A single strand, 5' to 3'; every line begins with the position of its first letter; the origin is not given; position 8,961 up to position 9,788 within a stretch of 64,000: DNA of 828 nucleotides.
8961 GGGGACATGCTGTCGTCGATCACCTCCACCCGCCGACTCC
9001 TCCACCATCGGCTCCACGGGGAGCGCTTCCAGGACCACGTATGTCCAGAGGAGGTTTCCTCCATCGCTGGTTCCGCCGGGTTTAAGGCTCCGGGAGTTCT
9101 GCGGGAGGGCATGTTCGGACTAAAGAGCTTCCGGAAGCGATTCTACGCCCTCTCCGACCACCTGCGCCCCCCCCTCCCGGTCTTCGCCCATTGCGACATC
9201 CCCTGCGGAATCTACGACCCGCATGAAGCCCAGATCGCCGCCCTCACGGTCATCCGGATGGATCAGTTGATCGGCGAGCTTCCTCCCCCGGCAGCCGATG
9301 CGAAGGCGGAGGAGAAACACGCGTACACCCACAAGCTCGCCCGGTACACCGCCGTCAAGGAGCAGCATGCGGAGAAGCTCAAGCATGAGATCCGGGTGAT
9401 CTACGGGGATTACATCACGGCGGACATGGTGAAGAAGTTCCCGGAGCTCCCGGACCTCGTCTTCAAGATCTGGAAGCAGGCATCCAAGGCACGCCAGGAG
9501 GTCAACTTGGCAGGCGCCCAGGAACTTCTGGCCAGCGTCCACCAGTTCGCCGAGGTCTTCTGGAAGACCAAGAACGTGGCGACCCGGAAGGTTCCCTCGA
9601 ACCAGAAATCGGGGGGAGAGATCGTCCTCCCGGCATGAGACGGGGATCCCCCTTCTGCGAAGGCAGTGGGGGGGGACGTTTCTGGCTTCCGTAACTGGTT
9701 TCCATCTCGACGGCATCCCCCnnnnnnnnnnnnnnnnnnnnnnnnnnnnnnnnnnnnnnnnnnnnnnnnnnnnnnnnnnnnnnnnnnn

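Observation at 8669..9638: Nickel superoxide dismutase with a divergently encoded SodX-type maturation peptidase in an apparently archaeal genome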

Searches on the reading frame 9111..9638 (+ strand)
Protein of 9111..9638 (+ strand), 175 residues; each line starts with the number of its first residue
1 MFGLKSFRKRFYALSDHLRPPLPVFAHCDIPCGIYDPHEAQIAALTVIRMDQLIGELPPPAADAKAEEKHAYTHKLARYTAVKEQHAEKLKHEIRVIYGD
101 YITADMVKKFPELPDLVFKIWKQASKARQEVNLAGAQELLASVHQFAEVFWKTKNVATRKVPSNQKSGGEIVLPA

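Call 3: search_protein_families(library=pfam, proteins=[window:9111-9638:+], max_evalue=0.01)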
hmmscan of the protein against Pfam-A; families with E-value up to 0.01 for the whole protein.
window:9111-9638:+ (175 aa): 1 family
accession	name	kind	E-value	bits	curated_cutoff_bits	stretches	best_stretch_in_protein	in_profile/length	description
PF09055.16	Sod_Ni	-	3.2e-41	141.3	25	1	24-154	3-127/127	Nickel-containing superoxide dismutase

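Call 4: search_protein_families(library=ncbifam, proteins=[window:9111-9638:+], max_evalue=0.01)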
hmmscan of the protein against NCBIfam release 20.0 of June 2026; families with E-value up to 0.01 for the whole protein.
window:9111-9638:+ (175 aa): 1 family
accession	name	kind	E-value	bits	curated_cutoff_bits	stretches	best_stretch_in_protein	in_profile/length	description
TIGR02753.1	sodN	equivalog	1.5e-42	145.2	90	1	20-155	14-144/145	superoxide dismutase, Ni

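Call 6: find_homologous_proteins(query=window:9111-9638:+)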
Query window:9111-9638:+ (175 aa): 5701 proteins with E <= 0.001 among 5747 candidates; the best 120 are listed.
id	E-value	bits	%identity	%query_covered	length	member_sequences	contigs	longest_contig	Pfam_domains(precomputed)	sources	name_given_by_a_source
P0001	1.4e-112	391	100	100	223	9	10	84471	PF09055.17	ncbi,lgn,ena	-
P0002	2.2e-77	277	71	100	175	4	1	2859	PF09055.17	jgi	jgi:nickel superoxide dismutase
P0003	3.1e-74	267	72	98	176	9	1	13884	PF09055.17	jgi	jgi:nickel superoxide dismutase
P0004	2.2e-72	261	70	97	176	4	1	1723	PF09055.17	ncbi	-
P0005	1.1e-71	258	76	90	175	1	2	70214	PF09055.17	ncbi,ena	-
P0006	1.3e-71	258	70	97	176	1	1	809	PF09055.17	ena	-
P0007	7.0e-71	256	75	89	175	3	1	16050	PF09055.17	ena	-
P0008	1.0e-70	255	67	100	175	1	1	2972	PF09055.17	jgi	jgi:nickel superoxide dismutase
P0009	2.8e-70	254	68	99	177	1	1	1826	PF09055.17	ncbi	-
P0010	4.1e-70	253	71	99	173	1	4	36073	PF09055.17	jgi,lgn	jgi:nickel superoxide dismutase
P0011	5.7e-70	253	68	99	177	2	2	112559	PF09055.17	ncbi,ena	-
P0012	8.5e-70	252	70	94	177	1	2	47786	PF09055.17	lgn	-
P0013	1.2e-69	252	67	99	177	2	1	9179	PF09055.17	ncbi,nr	ncbi:MAG TPA: superoxide dismutase, Ni [Thermoplasmata archaeon]|nr:superoxide dismutase, Ni [Thermo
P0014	1.3e-69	252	70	99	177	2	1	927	PF09055.17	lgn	-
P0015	1.4e-69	252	68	95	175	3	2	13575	PF09055.17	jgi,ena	-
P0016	1.5e-69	251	72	93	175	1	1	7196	PF09055.17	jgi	jgi:nickel superoxide dismutase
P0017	1.8e-69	251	67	99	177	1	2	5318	PF09055.17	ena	-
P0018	1.8e-69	251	72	93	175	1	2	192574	PF09055.17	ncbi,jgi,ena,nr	ncbi:MAG TPA: superoxide dismutase, Ni [Thermoplasmata archaeon]|nr:superoxide dismutase, Ni [Thermo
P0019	2.0e-69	251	66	99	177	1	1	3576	PF09055.17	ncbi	-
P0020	2.8e-69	251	67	99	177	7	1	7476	PF09055.17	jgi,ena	-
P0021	4.1e-69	250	67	99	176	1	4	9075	PF09055.17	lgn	-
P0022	4.1e-69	250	67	99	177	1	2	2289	PF09055.17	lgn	-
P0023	6.7e-69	249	68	95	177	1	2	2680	PF09055.17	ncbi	-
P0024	7.1e-69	249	71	92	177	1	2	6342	PF09055.17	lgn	-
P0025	7.2e-69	249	74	89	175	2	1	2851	PF09055.17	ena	-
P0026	9.2e-69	249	69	93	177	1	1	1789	PF09055.17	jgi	jgi:nickel superoxide dismutase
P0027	1.0e-68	249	65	100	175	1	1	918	PF09055.17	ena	-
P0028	1.1e-68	249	66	100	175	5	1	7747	PF09055.17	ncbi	-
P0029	1.4e-68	248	68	94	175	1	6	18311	PF09055.17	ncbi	-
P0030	1.6e-68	248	75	89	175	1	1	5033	PF09055.17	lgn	-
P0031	2.0e-68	248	71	92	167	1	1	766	PF09055.17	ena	-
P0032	2.2e-68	248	66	99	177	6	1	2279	PF09055.17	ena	-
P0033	2.3e-68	248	69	94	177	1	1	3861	PF09055.17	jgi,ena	jgi:nickel superoxide dismutase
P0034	2.9e-68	247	68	97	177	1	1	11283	PF09055.17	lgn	-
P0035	3.2e-68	247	64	99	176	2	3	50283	PF09055.17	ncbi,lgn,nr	ncbi:MAG: superoxide dismutase, Ni [Euryarchaeota archaeon]|nr:superoxide dismutase, Ni [Euryarchaeo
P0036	3.8e-68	247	70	92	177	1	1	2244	PF09055.17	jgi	jgi:nickel superoxide dismutase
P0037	4.2e-68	247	70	93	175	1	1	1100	PF09055.17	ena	-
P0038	4.3e-68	247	66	99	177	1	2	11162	PF09055.17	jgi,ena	-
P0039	4.5e-68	247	67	96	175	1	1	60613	PF09055.17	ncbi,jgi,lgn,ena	jgi:nickel superoxide dismutase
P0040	5.5e-68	246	69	93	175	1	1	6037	PF09055.17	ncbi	-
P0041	5.7e-68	246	65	99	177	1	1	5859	PF09055.17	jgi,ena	jgi:nickel superoxide dismutase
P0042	6.0e-68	246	64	99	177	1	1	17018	PF09055.17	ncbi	-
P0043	6.2e-68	246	65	99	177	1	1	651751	PF09055.17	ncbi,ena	-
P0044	6.7e-68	246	66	99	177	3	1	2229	PF09055.17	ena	-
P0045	7.1e-68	246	66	99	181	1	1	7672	PF09055.17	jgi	jgi:nickel superoxide dismutase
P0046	7.4e-68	246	70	92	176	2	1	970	PF09055.17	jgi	-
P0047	8.0e-68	246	72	91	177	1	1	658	PF09055.17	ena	-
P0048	9.6e-68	246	70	92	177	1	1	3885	PF09055.17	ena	-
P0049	9.9e-68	246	69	93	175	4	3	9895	PF09055.17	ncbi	-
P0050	1.0e-67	246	70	92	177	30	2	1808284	PF09055.17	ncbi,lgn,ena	-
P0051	1.1e-67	245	64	99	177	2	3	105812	PF09055.17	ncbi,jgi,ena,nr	ncbi:MAG TPA: superoxide dismutase, Ni [Thermoplasmata archaeon]|nr:superoxide dismutase, Ni [Thermo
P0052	1.1e-67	245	68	94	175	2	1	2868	PF09055.17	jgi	jgi:nickel superoxide dismutase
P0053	1.2e-67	245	70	93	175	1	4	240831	PF09055.17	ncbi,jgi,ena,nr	ncbi:MAG TPA: superoxide dismutase, Ni [Thermoplasmata archaeon]|nr:superoxide dismutase, Ni [Thermo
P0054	1.3e-67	245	65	99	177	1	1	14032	PF09055.17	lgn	-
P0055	1.4e-67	245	67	99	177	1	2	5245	PF09055.17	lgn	-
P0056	1.5e-67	245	72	89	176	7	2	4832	PF09055.17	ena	-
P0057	1.8e-67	245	66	99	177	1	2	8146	PF09055.17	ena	-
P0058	1.9e-67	245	66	99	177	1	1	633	PF09055.17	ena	-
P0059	2.2e-67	244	67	99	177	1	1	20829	PF09055.17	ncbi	-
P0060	2.5e-67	244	68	95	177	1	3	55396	PF09055.17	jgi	jgi:nickel superoxide dismutase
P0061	2.7e-67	244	64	99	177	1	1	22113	PF09055.17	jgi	jgi:nickel superoxide dismutase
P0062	2.8e-67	244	70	93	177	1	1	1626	PF09055.17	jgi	jgi:nickel superoxide dismutase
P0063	3.2e-67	244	69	91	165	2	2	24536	PF09055.17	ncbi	-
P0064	3.2e-67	244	68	95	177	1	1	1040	PF09055.17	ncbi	-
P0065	3.3e-67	244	74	89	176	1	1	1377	PF09055.17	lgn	-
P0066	3.4e-67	244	68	93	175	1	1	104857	PF09055.17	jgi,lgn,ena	jgi:nickel superoxide dismutase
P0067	3.5e-67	244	66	100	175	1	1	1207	PF09055.17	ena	-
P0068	3.5e-67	244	66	100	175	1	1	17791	PF09055.17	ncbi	-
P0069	3.6e-67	244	66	100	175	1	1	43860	PF09055.17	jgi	jgi:nickel superoxide dismutase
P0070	3.8e-67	244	69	95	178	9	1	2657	PF09055.17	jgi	-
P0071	3.9e-67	244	66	99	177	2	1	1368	PF09055.17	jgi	-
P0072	4.7e-67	243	67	99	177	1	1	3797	PF09055.17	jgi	jgi:nickel superoxide dismutase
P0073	6.0e-67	243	67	95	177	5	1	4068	PF09055.17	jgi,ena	-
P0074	6.3e-67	243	70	92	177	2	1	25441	PF09055.17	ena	-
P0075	6.7e-67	243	67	98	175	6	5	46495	PF09055.17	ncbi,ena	-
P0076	6.8e-67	243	70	92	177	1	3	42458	PF09055.17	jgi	jgi:nickel superoxide dismutase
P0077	8.4e-67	243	68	92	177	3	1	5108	PF09055.17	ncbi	-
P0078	8.7e-67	242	65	100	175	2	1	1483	PF09055.17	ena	-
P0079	9.7e-67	242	65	99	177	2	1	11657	PF09055.17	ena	-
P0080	1.0e-66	242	65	100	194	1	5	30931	PF09055.17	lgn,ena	-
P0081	1.2e-66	242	66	99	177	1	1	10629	PF09055.17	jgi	jgi:nickel superoxide dismutase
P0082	1.2e-66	242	65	99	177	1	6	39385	PF09055.17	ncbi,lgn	-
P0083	1.3e-66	242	65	95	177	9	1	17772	PF09055.17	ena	-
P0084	1.3e-66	242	68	95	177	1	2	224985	PF09055.17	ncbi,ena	-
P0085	1.5e-66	242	69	92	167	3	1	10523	PF09055.17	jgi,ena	jgi:nickel superoxide dismutase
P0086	1.5e-66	242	69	92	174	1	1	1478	PF09055.17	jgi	-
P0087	2.0e-66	241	64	99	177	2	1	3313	PF09055.17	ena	-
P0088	2.0e-66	241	66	99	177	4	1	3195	PF09055.17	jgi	-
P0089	2.4e-66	241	68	91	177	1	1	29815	PF09055.17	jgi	jgi:nickel superoxide dismutase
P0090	2.4e-66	241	62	99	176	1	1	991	PF09055.17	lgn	-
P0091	2.5e-66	241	63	100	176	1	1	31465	PF09055.17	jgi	-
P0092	2.5e-66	241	64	99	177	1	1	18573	PF09055.17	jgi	jgi:nickel superoxide dismutase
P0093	2.8e-66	241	66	95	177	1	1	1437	PF09055.17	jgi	-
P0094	2.8e-66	241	65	99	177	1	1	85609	PF09055.17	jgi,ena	-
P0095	3.1e-66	241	71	91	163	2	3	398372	PF09055.17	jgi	jgi:nickel superoxide dismutase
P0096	3.3e-66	241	64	99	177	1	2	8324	PF09055.17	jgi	jgi:nickel superoxide dismutase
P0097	3.6e-66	240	68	92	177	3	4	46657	PF09055.17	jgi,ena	-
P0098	3.6e-66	240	64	99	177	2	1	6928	PF09055.17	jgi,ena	-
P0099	3.7e-66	240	64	99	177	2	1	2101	PF09055.17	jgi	jgi:nickel superoxide dismutase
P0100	3.9e-66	240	63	100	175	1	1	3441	PF09055.17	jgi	-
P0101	3.9e-66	240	66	99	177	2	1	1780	PF09055.17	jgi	jgi:nickel superoxide dismutase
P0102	4.7e-66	240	62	100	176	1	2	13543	PF09055.17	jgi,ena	-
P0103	4.7e-66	240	64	99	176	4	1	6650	PF09055.17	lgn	-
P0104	4.8e-66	240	64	99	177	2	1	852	PF09055.17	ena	-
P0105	5.1e-66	240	64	96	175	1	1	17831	PF09055.17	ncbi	-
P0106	5.2e-66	240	69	93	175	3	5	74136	PF09055.17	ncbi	-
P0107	5.3e-66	240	68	92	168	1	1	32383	PF09055.17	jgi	jgi:nickel superoxide dismutase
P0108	5.4e-66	240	65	99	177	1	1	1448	PF09055.17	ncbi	-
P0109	5.5e-66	240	64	99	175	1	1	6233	PF09055.17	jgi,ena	-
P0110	5.7e-66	240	68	92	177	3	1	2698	PF09055.17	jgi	jgi:nickel superoxide dismutase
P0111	6.7e-66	240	67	99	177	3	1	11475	PF09055.17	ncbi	-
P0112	7.2e-66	239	64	99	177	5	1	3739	PF09055.17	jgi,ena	-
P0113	8.5e-66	239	67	94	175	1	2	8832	PF09055.17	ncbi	-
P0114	9.2e-66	239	66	99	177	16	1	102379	PF09055.17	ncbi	-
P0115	9.6e-66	239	68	93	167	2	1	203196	PF09055.17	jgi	jgi:nickel superoxide dismutase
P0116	1.0e-65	239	66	96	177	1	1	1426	PF09055.17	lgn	-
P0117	1.0e-65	239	67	92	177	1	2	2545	PF09055.17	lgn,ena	-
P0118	1.0e-65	239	69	93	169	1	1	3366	PF09055.17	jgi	jgi:nickel superoxide dismutase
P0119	1.0e-65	239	66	99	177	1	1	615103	PF09055.17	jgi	jgi:nickel superoxide dismutase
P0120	1.0e-65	239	69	91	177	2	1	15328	PF09055.17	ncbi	-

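Call 9: list_cluster_members(proteins=[P0001, P0005, P0011, P0043, P0050])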
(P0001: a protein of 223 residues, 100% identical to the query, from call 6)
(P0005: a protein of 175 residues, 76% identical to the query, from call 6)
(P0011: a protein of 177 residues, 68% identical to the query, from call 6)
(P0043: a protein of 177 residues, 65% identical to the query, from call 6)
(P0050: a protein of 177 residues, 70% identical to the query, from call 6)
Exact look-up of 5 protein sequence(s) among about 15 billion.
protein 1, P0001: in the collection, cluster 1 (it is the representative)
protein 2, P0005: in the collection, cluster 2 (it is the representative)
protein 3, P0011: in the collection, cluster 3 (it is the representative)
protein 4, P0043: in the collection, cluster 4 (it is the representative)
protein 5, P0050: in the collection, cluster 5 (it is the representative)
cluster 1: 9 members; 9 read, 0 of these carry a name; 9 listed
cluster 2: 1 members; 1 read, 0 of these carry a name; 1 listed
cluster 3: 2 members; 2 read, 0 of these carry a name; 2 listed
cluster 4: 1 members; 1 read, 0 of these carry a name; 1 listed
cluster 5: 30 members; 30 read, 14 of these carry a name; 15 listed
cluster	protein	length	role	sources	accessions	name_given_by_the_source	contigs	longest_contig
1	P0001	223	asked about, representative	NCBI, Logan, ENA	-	-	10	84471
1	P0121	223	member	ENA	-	-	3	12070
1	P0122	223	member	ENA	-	-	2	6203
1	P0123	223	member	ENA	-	-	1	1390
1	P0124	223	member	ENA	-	-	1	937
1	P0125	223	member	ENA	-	-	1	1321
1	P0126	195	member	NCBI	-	-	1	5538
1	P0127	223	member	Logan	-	-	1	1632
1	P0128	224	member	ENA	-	-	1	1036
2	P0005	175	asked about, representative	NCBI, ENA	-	-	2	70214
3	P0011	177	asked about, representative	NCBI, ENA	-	-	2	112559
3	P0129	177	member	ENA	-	-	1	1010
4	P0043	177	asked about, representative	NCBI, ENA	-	-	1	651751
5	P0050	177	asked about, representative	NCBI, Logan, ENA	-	-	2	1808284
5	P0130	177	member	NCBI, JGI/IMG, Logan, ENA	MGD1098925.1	MAG: superoxide dismutase, Ni [Thermoplasmata archaeon] | nickel superoxide dismutase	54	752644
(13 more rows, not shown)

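Call 10: find_related_loci(query=window:9111-9638:+, collection=genome_contigs, flank=4000)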
Query window:9111-9638:+ (175 aa) in genome_contigs; peptide patterns used: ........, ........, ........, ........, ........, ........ (x = any residue, [..] = any of these).
284 stretches matched a pattern; 222 encode a relative of the query (tblastn E <= 1e-3); the best 80 are kept; 80 distinct loci.
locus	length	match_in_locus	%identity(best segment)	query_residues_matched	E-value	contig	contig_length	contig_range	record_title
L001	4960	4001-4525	96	1-175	1e-115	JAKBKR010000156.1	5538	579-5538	MAG: bacterium isolate DX1.bin10 NODE_22458_length_5538_cov_0.997043, whole genome shotgun sequence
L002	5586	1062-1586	70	1-175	4e-79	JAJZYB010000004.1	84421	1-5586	MAG: Thermoplasmata archaeon isolate TL1-5.bin109 NODE_202_length_84421_cov_2.690429, whole genome shotgun sequence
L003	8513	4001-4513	70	5-175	7e-79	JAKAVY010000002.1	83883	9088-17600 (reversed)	MAG: Thermoplasmata archaeon isolate YP4.bin26 NODE_401_length_83883_cov_2.618738, whole genome shotgun sequence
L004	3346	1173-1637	75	21-175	1e-76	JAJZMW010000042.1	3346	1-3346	MAG: Thermoplasmata archaeon isolate MAS3.bin44 NODE_51904_length_3346_cov_0.995030, whole genome shotgun sequence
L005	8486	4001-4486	72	14-175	2e-75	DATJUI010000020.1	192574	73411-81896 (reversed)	MAG TPA_asm: Thermoplasmata archaeon isolate SMAG_U15042 k141_2005139, whole genome shotgun sequence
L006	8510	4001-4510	69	1-175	3e-75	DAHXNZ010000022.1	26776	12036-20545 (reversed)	MAG TPA_asm: Thermoplasmata archaeon isolate clean313 NODE_22_length_26776_cov_16.511576, whole genome shotgun sequence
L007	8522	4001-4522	69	1-174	9e-75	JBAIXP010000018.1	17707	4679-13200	MAG: Thermoplasmata archaeon isolate bin_222 c_000002613382, whole genome shotgun sequence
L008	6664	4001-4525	66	1-175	9e-75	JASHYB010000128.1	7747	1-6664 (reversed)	MAG: Thermoplasmata archaeon isolate JOPF272 JOPF_N14C_contig_122160, whole genome shotgun sequence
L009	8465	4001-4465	73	21-175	6e-74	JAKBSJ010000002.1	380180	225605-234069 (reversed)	MAG: Thermoplasmata archaeon isolate YP1.bin82 NODE_26_length_380180_cov_20.421889, whole genome shotgun sequence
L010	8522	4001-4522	64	1-174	4e-74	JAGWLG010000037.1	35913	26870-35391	MAG: Thermoplasmata archaeon isolate REEB18 contig-150_1381, whole genome shotgun sequence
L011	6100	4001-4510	67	1-175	3e-74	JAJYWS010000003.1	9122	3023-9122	MAG: Thermoplasmata archaeon isolate FK3.bin132 NODE_15167_length_9122_cov_21.412229, whole genome shotgun sequence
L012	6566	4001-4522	64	1-174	1e-73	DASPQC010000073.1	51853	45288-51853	MAG TPA_asm: Thermoplasmata archaeon isolate SMAG_U12189 k141_371684, whole genome shotgun sequence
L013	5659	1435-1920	69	14-175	9e-74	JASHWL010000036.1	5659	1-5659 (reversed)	MAG: Thermoplasmata archaeon isolate JOPF230 JOPF_N143_contig_8486, whole genome shotgun sequence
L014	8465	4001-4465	73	21-175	1e-73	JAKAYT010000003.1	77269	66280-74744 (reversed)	MAG: Thermoplasmata archaeon isolate YS5.bin51 NODE_138_length_77269_cov_4.597042, whole genome shotgun sequence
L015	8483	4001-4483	70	14-174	2e-73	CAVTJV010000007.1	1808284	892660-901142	MAG: uncultured Thermoplasmata archaeon isolate MFD05580.bin.2.18 genome assembly, contig: contig_5847, whole genome sho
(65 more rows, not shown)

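Call 18: search_protein_representatives(protein=window:9111-9638:+)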
Query: 175 residues. Proteins with E-value up to 0.001 (for the whole library): 616; up to 1e-10: 197; up to 1e-30: 10. The best 150 are listed.
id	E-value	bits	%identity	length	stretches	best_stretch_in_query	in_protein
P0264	2.5e-47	177.5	56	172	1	13-175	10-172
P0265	3.2e-45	170.6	68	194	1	14-131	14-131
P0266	3.8e-45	170.4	51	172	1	11-174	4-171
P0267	7.3e-45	169.5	49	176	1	12-174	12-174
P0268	5.1e-39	150.4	54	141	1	36-175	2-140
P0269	1.4e-38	149.0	49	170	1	20-174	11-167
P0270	1.8e-38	148.7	55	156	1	11-175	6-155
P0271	1.9e-32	129.0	66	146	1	13-107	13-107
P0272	8.1e-32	127.0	42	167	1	19-172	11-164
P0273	3.0e-31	125.1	43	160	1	18-158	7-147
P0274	1.2e-30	123.1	49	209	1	25-164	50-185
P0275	3.9e-30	121.5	46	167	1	15-174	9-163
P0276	1.8e-29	119.3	43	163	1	19-159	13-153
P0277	8.6e-29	117.1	49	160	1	24-175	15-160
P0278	6.4e-28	114.3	55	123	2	5-67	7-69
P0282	1.3e-27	113.3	54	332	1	10-119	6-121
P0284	2.2e-27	112.6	46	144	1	12-154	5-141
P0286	8.3e-27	110.7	39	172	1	16-174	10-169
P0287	2.0e-26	109.5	57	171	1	23-111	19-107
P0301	6.1e-24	101.4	51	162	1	13-126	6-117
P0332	2.0e-19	86.7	51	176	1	10-99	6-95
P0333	2.3e-19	86.5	57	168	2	12-68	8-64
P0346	8.4e-18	81.4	56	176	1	12-89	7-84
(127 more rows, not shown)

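Call 19: list_cluster_members(proteins=[P0264, P0266, P0267, P0269, P0270, P0272, P0273, P0275, P0276, P0277])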
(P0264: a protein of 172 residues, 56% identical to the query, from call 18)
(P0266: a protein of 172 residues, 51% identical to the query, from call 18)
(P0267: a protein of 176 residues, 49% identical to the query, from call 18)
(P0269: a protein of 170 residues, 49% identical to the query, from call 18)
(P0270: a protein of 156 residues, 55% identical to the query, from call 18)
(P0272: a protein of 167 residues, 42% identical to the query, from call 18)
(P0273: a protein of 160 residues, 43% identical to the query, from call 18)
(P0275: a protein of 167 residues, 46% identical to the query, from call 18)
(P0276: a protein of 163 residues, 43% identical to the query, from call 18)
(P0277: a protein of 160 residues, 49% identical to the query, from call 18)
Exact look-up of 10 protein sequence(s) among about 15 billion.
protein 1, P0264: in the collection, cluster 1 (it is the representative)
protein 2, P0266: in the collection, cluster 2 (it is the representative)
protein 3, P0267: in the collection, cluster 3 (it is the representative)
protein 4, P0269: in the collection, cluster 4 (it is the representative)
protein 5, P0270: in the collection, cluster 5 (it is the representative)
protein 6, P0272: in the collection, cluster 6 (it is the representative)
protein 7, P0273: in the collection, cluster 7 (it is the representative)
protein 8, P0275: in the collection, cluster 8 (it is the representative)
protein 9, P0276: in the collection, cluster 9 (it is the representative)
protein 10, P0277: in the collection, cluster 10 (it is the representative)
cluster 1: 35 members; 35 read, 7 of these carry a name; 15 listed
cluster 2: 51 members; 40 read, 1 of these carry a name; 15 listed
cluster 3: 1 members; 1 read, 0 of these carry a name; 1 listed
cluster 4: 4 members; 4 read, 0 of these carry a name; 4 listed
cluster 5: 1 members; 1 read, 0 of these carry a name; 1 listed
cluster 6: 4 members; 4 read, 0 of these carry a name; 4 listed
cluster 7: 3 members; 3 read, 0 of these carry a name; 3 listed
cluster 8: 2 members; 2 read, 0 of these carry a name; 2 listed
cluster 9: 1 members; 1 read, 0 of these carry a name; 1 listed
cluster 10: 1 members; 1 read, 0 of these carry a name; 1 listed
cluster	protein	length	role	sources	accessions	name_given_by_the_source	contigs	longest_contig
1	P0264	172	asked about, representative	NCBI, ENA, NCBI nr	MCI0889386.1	MAG: superoxide dismutase, Ni [Chloroflexi bacterium] | superoxide dismutase, Ni [Chloroflexota bacterium]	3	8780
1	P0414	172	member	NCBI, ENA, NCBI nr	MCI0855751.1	MAG: superoxide dismutase, Ni [Chloroflexi bacterium] | superoxide dismutase, Ni [Chloroflexota bacterium]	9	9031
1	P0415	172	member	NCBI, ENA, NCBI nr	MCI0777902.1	MAG: superoxide dismutase, Ni [Chloroflexi bacterium] | superoxide dismutase, Ni [Chloroflexota bacterium]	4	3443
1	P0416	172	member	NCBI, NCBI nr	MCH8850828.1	MAG: superoxide dismutase, Ni [Chloroflexi bacterium] | superoxide dismutase, Ni [Chloroflexota bacterium]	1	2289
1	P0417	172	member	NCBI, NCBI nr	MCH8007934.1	MAG: superoxide dismutase, Ni [Chloroflexi bacterium] | superoxide dismutase, Ni [Chloroflexota bacterium]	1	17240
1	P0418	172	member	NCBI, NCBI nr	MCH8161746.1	MAG: superoxide dismutase, Ni [Chloroflexi bacterium] | superoxide dismutase, Ni [Chloroflexota bacterium]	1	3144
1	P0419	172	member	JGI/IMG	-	nickel superoxide dismutase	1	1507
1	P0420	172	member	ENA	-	-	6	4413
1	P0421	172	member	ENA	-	-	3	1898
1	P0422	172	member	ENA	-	-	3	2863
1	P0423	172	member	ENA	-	-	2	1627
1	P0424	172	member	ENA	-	-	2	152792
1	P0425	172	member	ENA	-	-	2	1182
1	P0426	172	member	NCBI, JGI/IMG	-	-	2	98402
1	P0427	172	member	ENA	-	-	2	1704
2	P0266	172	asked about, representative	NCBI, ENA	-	-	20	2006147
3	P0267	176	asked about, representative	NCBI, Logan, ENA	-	-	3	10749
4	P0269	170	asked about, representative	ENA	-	-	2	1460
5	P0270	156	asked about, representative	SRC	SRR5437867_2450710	-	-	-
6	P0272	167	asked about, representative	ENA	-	-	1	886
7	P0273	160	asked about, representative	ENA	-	-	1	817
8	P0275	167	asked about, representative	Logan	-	-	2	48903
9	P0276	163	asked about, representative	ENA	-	-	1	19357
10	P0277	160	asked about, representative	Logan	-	-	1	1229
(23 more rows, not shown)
